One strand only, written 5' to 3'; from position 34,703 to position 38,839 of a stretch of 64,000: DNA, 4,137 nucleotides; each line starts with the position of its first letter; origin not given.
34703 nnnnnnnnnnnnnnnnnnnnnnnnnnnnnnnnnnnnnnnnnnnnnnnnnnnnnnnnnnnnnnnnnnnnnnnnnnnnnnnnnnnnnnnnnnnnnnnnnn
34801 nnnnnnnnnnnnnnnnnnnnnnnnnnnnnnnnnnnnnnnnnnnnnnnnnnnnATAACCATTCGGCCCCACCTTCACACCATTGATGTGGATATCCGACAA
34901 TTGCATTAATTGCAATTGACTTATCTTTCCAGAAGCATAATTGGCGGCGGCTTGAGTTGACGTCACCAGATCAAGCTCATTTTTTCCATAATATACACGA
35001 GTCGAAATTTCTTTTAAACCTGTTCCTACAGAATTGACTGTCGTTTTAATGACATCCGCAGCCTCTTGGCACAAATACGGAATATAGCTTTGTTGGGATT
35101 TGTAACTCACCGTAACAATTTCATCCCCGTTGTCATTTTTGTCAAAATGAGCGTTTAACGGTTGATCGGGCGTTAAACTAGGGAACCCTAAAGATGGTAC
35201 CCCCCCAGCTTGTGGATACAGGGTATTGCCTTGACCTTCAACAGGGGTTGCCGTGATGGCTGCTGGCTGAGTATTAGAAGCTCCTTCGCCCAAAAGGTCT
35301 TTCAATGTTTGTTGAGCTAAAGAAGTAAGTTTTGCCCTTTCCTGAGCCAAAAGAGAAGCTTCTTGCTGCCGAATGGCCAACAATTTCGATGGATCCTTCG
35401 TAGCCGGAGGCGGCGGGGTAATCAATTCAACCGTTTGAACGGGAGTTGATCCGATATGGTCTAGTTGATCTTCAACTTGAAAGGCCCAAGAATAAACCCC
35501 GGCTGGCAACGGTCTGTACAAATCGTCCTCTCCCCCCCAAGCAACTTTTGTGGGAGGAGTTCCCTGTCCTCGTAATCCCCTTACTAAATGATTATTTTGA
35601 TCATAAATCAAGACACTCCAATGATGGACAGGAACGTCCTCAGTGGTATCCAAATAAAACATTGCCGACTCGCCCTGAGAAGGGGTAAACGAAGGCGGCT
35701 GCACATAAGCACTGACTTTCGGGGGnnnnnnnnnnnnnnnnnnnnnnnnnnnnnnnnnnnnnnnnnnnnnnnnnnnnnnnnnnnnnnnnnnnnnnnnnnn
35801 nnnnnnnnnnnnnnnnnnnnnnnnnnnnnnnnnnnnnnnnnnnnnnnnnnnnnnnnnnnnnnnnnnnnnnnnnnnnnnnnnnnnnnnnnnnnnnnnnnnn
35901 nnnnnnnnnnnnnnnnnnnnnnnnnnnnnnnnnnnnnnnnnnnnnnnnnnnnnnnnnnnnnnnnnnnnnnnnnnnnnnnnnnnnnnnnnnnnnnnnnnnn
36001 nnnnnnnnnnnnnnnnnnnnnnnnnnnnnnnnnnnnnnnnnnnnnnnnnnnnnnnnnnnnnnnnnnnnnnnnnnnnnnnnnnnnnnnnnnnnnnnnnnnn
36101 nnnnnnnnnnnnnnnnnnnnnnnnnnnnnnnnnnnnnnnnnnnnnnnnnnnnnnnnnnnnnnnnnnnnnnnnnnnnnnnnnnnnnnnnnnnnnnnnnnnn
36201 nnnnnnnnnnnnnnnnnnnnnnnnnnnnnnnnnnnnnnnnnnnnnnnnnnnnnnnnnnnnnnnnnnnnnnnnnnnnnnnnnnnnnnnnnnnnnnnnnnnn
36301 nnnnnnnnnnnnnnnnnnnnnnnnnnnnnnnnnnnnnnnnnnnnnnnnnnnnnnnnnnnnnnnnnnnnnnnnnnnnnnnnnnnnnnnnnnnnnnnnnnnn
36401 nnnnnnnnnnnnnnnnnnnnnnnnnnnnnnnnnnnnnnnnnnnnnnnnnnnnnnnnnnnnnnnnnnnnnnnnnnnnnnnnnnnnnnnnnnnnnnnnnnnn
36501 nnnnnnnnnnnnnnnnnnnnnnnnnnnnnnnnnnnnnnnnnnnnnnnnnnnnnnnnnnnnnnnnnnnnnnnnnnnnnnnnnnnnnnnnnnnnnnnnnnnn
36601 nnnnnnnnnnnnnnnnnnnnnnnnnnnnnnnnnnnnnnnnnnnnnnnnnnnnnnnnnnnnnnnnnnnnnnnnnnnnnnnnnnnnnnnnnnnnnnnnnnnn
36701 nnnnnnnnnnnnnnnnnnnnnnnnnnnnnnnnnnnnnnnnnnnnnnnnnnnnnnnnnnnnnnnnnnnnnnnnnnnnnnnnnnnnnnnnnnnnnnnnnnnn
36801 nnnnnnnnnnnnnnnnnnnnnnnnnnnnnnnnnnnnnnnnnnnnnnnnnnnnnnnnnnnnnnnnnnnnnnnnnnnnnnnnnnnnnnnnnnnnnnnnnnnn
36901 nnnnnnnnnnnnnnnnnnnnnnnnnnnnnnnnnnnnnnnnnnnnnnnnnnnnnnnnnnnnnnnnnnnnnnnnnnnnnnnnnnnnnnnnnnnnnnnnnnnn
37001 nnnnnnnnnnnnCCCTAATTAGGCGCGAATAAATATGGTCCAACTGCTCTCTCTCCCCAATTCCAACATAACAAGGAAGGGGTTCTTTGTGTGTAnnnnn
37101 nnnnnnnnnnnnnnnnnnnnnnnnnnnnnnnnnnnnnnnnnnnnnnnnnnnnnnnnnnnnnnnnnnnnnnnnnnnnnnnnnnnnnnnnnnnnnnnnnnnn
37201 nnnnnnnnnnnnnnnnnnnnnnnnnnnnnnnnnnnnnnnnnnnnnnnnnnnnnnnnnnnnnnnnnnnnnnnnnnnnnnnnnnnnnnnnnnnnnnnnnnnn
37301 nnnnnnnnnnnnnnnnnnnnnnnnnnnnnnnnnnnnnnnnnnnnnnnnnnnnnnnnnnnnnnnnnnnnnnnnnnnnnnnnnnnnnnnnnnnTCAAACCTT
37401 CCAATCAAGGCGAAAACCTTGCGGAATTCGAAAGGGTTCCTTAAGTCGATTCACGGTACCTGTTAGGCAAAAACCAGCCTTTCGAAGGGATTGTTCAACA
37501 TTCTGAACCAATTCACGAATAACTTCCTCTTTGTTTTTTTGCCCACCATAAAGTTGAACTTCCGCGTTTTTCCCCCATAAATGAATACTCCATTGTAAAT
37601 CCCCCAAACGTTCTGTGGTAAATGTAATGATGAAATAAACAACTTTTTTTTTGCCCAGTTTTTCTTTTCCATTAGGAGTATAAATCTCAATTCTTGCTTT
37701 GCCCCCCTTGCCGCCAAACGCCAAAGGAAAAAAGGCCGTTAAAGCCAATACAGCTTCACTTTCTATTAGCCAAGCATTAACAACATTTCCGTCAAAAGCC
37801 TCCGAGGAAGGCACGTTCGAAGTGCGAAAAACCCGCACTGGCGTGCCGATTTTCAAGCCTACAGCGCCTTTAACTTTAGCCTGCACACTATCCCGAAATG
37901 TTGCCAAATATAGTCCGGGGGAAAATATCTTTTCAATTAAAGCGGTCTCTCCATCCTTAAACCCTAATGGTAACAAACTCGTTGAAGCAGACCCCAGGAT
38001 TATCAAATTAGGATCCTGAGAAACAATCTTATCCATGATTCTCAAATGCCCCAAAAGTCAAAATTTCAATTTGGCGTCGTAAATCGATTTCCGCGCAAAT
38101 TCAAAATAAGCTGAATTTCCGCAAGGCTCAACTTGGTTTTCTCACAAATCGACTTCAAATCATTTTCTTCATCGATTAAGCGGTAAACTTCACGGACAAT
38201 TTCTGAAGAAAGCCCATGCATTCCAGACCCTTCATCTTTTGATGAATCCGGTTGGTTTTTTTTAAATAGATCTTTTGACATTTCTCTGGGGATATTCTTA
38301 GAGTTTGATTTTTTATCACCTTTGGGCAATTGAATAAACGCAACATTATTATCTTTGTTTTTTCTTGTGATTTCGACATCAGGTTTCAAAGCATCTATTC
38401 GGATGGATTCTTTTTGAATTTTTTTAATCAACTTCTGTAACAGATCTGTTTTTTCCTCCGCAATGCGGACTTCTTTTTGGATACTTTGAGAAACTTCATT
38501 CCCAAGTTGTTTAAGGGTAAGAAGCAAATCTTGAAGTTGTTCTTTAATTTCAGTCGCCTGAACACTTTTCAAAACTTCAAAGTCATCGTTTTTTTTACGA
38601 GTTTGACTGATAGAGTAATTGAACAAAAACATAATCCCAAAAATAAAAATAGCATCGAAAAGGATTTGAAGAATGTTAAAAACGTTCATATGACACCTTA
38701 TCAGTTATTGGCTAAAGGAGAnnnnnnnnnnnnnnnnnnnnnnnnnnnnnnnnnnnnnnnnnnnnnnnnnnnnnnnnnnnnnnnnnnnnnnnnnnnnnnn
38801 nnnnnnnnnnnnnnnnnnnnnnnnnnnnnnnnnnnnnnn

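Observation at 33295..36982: Two PorV-like outer-membrane barrels with periplasmic Ig-type domains embedded in the rod/LP-ring operon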

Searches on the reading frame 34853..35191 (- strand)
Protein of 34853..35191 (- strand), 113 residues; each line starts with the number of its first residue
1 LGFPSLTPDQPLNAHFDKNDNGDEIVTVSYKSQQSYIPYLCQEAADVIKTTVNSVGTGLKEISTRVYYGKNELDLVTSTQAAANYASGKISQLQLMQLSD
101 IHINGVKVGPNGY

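Call 44: search_solved_structures(query=A4, max_evalue=10, show_alignments=2)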
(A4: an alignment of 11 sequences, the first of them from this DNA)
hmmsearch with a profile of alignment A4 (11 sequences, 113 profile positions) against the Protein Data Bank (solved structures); distinct sequences matched with E-value up to 10: 1.
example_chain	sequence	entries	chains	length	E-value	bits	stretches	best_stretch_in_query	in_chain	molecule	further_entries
1nei_A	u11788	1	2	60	0.32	14.4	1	14-55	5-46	hypothetical protein yoaG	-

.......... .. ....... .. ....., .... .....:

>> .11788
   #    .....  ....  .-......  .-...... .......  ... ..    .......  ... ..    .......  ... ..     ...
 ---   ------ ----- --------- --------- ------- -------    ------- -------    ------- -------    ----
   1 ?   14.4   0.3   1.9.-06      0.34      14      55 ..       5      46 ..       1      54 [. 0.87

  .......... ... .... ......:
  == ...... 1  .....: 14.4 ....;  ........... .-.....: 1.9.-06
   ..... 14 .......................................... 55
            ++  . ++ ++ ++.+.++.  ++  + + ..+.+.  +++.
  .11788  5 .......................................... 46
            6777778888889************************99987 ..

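Call 45: search_protein_families(library=pfam, alignment_id=A4, max_evalue=10)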
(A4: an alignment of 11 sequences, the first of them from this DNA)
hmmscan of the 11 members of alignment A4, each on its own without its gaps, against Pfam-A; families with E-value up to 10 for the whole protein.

A. member 1, seq(113 aa): 0 families

B. families by the number of members that match (of 11 scanned): 8 families
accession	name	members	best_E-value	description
PF18495.6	VbhA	1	0.042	Antitoxin VbhA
PF13954.11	PapC_N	1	0.06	PapC N-terminal domain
PF03377.19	TAL_effector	1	0.15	TAL effector repeat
PF20913.2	ObcA_N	1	0.16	Oxalate Biosynthetic Component A, N-terminal domain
PF15180.11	NPBW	1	0.2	Neuropeptides B and W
PF00690.31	Cation_ATPase_N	1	0.21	Cation transporter/ATPase, N-terminus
PF18255.9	SAM_DprA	1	0.21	DNA processing protein A sterile alpha motif domain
PF16362.10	YaiA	1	0.23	YaiA protein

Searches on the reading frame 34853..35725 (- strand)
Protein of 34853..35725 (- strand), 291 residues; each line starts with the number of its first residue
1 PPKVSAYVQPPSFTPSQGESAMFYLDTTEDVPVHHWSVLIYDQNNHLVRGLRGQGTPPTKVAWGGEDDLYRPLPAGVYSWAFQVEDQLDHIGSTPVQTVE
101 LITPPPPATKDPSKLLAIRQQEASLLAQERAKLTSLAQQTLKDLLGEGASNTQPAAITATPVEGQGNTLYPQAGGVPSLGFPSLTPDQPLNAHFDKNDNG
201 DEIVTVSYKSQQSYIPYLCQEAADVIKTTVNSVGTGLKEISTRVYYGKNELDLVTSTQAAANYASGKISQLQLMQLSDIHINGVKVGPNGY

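Call 52: search_protein_representatives(protein=window:34853-35725:-)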
Query: 291 residues. Proteins with E-value up to 0.001 (for the whole library): 417; up to 1e-10: 99; up to 1e-30: 13. The best 150 are listed.
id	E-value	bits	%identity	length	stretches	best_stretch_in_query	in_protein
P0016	7.2e-119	412.9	66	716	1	1-291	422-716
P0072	4.9e-106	370.8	59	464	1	1-290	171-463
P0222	1.2e-83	297.3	66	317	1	1-205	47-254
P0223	3.1e-68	246.8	29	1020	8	1-106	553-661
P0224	9.4e-66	238.6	28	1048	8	2-102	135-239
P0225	2.7e-56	207.6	51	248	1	70-290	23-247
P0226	5.1e-55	203.4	26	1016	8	19-102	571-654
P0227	4.1e-50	187.3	29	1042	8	2-105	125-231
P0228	4.1e-46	174.2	28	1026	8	1-99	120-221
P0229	1.8e-37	145.8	31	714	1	1-288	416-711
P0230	1.9e-36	142.5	24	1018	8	1-93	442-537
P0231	4.1e-36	141.4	66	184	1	16-115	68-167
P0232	1.2e-32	129.9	32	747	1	1-288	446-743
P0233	4.8e-30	121.5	34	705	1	2-288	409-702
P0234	1.2e-28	116.9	57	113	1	179-289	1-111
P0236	1.6e-25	106.6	27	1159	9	11-112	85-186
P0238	8.0e-23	97.8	28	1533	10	7-108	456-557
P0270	1.3e-13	67.6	23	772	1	5-288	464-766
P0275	2.6e-13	66.5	23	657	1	2-288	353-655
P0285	1.1e-12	64.5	26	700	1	5-284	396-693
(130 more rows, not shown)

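Call 53: search_protein_families(library=pfam, proteins=[P0223, P0224, P0236, P0238, P0229, P0232, P0270, P0275, P0285], max_evalue=0.001)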
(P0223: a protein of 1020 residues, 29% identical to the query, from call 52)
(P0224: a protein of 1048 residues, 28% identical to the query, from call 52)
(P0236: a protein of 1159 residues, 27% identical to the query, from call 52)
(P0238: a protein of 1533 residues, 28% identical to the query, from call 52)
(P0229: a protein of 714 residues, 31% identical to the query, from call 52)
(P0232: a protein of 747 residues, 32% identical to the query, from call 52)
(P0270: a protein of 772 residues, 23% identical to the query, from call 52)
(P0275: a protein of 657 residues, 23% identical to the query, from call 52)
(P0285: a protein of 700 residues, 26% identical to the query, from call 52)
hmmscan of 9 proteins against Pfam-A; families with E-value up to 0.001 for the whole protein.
P0223 (1020 aa): 7 families
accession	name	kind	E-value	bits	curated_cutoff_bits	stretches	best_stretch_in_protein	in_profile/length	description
PF13860.13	FlgD_ig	-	3.1e-44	149.3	27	4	251-313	7-71/79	FlgD Ig-like domain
PF13585.12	CHU_C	-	3.8e-35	120.3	27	2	455-538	5-78/86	CHU_C Type IX secretion signal domain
PF19077.6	Big_13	-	2.5e-29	102.2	27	0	625-658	69-102/102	Bacterial Ig-like domain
PF00691.25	OmpA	-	1.5e-20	73.7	27.2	1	912-1012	1-98/98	OmpA family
PF13750.12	Big_3_3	-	3.9e-15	56.3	27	0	840-885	10-55/157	Bacterial Ig-like domain (group 3)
PF12245.14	Big_3_2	-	7.4e-15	55.6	23.3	0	630-657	94-121/122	Bacterial Ig-like domain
PF15418.12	DUF4625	-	0.0005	20.8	27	0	306-325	103-122/131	Domain of unknown function (DUF4625)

P0224 (1048 aa): 8 families
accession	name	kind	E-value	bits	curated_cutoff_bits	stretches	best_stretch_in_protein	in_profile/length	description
PF13860.13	FlgD_ig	-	8.1e-41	138.3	27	3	695-758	12-77/79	FlgD Ig-like domain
PF13585.12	CHU_C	-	4.8e-35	120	27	1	678-758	3-74/86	CHU_C Type IX secretion signal domain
PF19077.6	Big_13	-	3.8e-33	114.5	27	3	850-882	70-102/102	Bacterial Ig-like domain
PF00691.25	OmpA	-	4.7e-20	72.2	27.2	1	921-1021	1-98/98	OmpA family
PF13750.12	Big_3_3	-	3e-18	66.4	27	0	847-894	7-55/157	Bacterial Ig-like domain (group 3)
PF12245.14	Big_3_2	-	5.2e-16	59.4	23.3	0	165-240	43-122/122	Bacterial Ig-like domain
PF15418.12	DUF4625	-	2.6e-09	37.9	27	0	210-232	103-125/131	Domain of unknown function (DUF4625)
PF18911.6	PKD_4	-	2.2e-05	24.8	27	0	853-880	58-85/85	PKD domain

P0236 (1159 aa): 5 families
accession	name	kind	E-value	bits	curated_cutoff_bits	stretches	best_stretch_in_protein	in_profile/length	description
PF13860.13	FlgD_ig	-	6.5e-62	205.9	27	8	106-157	21-74/79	FlgD Ig-like domain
PF13585.12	CHU_C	-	7.6e-55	183.4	27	5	85-159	5-73/86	CHU_C Type IX secretion signal domain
PF19077.6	Big_13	-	2.2e-21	76.7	27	0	145-177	70-102/102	Bacterial Ig-like domain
PF00691.25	OmpA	-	7.1e-11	42.8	27.2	1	1059-1151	14-98/98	OmpA family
PF10029.15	DUF2271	-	7.2e-05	23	27.3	0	663-704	79-119/136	Predicted periplasmic protein (DUF2271)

P0238 (1533 aa): 8 families
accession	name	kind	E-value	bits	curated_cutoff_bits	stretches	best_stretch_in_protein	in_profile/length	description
PF13860.13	FlgD_ig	-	6.2e-66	218.8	27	6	1107-1166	14-77/79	FlgD Ig-like domain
PF13585.12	CHU_C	-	1.5e-38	131.2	27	0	1194-1270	4-72/86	CHU_C Type IX secretion signal domain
PF19077.6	Big_13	-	1.3e-19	71.1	27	0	943-973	72-102/102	Bacterial Ig-like domain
PF13750.12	Big_3_3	-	6e-08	32.9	27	0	417-454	11-49/157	Bacterial Ig-like domain (group 3)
PF00691.25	OmpA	-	8.5e-08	32.9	27.2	1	1434-1514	15-87/98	OmpA family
PF22352.2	K319L-like_PKD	-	6.5e-05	23.3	27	0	733-754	58-79/84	K319L-like, PKD domain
PF12245.14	Big_3_2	-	0.00031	21.4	23.3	0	1154-1182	93-121/122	Bacterial Ig-like domain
PF10029.15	DUF2271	-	0.0007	19.8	27.3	0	405-431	78-104/136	Predicted periplasmic protein (DUF2271)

P0229 (714 aa): 1 family
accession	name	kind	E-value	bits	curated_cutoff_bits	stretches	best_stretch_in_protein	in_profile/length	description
PF13860.13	FlgD_ig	-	0.00013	22.4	27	1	434-500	8-76/79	FlgD Ig-like domain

P0232 (747 aa): 1 family
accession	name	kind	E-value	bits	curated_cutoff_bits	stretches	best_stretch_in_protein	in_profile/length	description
PF03687.19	UPF0164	-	0.00053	19.3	21.4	0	45-77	48-80/325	Uncharacterised protein family (UPF0164)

P0270 (772 aa): 0 families

P0275 (657 aa): 0 families

P0285 (700 aa): 0 families

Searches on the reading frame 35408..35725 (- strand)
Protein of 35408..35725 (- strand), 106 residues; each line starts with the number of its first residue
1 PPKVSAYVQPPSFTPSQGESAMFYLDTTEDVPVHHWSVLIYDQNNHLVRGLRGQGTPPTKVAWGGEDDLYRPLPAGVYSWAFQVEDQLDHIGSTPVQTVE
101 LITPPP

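Call 69: search_solved_structures(query=window:35408-35725:-, max_evalue=1)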
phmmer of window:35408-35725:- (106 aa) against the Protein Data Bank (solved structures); distinct sequences matched with E-value up to 1: 1.
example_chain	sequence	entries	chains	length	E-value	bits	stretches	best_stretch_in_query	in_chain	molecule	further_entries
3ln7_A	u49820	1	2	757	0.11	16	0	10-52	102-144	Glutathione biosynthesis bifunctional protein gshAB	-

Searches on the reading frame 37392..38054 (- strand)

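Call 4: search_protein_families(library=pfam, proteins=[window:37392-38054:-], max_evalue=0.1)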
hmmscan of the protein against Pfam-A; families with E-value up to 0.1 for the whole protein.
window:37392-38054:- (220 aa): 1 family
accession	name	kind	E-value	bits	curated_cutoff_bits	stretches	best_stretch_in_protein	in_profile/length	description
PF02120.21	Flg_hook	-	0.012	15.8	29.8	1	137-199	11-73/85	Flagellar hook-length control protein FliK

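Call 5: search_protein_families(library=ncbifam, proteins=[window:37392-38054:-], max_evalue=0.1)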
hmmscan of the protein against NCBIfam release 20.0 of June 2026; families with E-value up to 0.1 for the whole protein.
window:37392-38054:- (220 aa): 0 families

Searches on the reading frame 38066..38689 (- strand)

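Call 4: search_protein_families(library=pfam, proteins=[window:38066-38689:-], max_evalue=0.1)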
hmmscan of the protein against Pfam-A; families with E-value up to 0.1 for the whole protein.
window:38066-38689:- (207 aa): 1 family
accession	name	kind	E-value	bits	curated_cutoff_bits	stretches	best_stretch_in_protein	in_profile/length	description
PF12725.13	DUF3810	-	0.084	12.7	28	0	5-94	63-140/311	Protein of unknown function (DUF3810)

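Call 5: search_protein_families(library=ncbifam, proteins=[window:38066-38689:-], max_evalue=0.1)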
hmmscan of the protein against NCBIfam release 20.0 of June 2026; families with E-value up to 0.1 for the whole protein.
window:38066-38689:- (207 aa): 1 family
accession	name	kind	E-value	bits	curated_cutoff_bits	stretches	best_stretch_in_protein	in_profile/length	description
TIGR00636.1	PduO_Nterm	equivalog_domain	0.03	14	108.45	1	41-99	43-100/171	cob(I)yrinic acid a,c-diamide adenosyltransferase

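Call 39: search_protein_families(library=pfam, proteins=[window:38066-38689:-], max_evalue=0.001)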
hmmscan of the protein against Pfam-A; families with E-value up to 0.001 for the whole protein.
window:38066-38689:- (207 aa): 0 families
